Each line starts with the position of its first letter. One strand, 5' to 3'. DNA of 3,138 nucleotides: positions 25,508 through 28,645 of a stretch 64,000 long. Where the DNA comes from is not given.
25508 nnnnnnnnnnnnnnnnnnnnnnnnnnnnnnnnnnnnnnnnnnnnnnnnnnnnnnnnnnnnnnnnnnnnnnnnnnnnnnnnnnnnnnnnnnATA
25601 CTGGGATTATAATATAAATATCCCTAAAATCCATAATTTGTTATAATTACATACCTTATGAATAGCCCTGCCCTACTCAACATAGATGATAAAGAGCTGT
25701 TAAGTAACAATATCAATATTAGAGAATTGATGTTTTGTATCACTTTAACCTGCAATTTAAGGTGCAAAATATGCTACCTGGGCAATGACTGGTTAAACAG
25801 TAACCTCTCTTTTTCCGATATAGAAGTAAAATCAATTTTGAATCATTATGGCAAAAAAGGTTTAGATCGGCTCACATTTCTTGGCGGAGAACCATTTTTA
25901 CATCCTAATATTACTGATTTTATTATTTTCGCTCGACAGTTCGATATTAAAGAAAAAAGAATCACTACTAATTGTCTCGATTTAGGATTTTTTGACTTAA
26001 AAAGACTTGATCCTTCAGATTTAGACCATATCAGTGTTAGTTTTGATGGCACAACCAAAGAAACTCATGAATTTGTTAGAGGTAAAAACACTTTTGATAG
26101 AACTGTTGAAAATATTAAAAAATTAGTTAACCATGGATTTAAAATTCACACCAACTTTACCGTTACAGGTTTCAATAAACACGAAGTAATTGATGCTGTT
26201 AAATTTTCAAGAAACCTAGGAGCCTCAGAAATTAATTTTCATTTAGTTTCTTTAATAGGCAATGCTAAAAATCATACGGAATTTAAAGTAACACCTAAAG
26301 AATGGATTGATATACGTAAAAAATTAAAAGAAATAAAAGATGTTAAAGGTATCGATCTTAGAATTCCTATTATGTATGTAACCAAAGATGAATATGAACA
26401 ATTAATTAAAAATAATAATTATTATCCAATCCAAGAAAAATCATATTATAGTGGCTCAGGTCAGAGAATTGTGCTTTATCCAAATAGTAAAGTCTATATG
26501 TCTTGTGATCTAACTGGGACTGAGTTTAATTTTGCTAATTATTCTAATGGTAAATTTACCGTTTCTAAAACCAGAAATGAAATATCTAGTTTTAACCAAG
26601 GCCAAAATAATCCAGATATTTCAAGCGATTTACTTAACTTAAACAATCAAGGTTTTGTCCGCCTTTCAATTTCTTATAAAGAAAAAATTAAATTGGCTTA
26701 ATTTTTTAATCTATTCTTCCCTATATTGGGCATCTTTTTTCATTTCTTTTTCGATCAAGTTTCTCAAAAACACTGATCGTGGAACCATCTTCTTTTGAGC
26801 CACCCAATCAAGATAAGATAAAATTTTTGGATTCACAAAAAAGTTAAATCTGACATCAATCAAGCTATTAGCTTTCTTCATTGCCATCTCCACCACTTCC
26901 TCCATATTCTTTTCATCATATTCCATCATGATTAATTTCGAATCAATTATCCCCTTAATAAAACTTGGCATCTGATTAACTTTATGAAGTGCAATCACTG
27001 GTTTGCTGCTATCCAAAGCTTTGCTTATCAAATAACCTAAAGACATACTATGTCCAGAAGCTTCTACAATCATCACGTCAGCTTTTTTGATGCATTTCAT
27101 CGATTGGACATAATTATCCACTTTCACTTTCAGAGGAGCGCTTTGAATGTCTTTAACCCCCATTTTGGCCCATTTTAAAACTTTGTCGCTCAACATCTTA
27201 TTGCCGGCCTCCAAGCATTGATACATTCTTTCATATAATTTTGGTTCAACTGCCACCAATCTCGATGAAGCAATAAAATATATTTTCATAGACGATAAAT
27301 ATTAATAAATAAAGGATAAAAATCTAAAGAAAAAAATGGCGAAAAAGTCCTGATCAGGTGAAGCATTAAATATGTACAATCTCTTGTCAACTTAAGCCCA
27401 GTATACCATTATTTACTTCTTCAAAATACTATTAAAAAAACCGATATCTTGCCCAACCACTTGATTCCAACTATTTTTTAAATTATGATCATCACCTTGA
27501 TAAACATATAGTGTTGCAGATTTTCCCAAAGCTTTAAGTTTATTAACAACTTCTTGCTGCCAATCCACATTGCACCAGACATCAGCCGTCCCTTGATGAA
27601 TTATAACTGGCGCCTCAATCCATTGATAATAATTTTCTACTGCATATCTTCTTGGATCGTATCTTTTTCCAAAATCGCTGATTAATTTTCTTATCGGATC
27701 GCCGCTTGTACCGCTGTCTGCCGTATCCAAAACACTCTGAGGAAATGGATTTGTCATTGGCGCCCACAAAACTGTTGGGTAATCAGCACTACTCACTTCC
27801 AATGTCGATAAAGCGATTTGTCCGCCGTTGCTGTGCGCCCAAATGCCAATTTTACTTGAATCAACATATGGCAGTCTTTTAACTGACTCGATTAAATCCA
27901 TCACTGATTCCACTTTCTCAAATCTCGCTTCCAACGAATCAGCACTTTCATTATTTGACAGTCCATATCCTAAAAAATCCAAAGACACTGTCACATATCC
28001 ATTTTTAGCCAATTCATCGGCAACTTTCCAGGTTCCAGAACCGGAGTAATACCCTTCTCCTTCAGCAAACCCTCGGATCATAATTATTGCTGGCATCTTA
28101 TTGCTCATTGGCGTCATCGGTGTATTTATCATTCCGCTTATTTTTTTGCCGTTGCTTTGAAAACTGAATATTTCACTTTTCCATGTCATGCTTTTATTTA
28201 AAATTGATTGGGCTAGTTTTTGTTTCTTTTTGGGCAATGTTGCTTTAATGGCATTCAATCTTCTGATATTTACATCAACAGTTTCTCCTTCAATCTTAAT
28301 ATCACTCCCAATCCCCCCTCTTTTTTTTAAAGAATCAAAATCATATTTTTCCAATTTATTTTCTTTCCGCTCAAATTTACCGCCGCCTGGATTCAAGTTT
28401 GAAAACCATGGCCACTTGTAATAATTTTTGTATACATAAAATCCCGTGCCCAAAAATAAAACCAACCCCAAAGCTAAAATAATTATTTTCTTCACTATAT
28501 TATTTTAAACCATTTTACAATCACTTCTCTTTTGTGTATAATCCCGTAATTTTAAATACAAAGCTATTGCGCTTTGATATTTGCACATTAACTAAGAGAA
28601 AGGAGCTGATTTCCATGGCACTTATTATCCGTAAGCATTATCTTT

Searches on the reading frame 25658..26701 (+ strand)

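Call 95: search_protein_families(library=pfam, proteins=[window:25658-26701:+], max_evalue=0.0001)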
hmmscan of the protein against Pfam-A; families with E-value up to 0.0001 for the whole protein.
window:25658-26701:+ (347 aa): 2 families
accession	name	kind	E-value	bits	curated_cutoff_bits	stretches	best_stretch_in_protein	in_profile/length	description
PF04055.27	Radical_SAM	-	1.8e-21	77.5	29.5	1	28-183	3-165/166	Radical SAM superfamily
PF13353.11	Fer4_12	-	2.4e-07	31.6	22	1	31-131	14-115/137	4Fe-4S single cluster domain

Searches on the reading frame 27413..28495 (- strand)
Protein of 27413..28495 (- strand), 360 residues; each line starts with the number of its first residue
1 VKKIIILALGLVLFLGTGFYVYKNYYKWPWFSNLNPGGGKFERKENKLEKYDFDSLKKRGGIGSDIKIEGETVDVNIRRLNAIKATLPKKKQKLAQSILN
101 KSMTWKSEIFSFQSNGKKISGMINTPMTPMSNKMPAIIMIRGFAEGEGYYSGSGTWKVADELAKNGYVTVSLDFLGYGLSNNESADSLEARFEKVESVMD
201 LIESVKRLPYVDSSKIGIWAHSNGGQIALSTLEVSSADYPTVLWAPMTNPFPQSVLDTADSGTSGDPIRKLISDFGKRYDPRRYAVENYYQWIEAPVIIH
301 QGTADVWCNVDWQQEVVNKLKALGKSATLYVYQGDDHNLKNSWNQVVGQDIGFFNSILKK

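Call 11: search_protein_families(library=pfam, proteins=[window:27413-28495:-], max_evalue=1)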
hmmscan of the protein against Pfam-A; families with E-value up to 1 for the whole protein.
window:27413-28495:- (360 aa): 12 families
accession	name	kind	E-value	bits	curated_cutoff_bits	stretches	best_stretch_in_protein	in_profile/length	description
PF12146.15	Hydrolase_4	-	1.4e-10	41.4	27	2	141-252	11-115/239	Serine aminopeptidase, S33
PF01738.24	DLH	-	3e-09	37.2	21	2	126-231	8-114/217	Dienelactone hydrolase family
PF00326.27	Peptidase_S9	-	1.3e-08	35.1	22.6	1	162-345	10-195/213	Prolyl oligopeptidase family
PF00561.26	Abhydrolase_1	-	5.5e-06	26.7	25.8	1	135-232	1-87/245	alpha/beta hydrolase fold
PF12697.13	Abhydrolase_6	-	4e-05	24.8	26.3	1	150-288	8-124/217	Alpha/beta hydrolase family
PF05448.18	AXE1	-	5.7e-05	22.5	21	2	114-184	64-128/321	Acetyl xylan esterase (AXE1)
PF20434.5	BD-FAE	-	0.00018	21.5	26.8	1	131-229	10-104/215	BD-FAE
PF01674.24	Lipase_2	-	0.00028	20.9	20.3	1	137-228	4-89/219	Lipase (class 2)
PF02129.25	Peptidase_S15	-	0.00093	19.4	23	1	117-229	3-110/262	X-Pro dipeptidyl-peptidase (S15 family)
PF07859.19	Abhydrolase_3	-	0.0044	17.3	25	1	190-338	47-207/210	alpha/beta hydrolase fold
PF08840.17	BAAT_C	-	0.0078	16.7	20.9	1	202-230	10-38/210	BAAT / Acyl-CoA thioester hydrolase C terminal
PF20408.4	Abhydrolase_11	-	0.035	14.3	27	1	291-342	124-170/193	Alpha/beta hydrolase domain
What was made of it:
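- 27413..28495 (-): Conserved left flank: alpha/beta hydrolase (Peptidase_S9/Hydrolase_4). Pfam (call 11).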
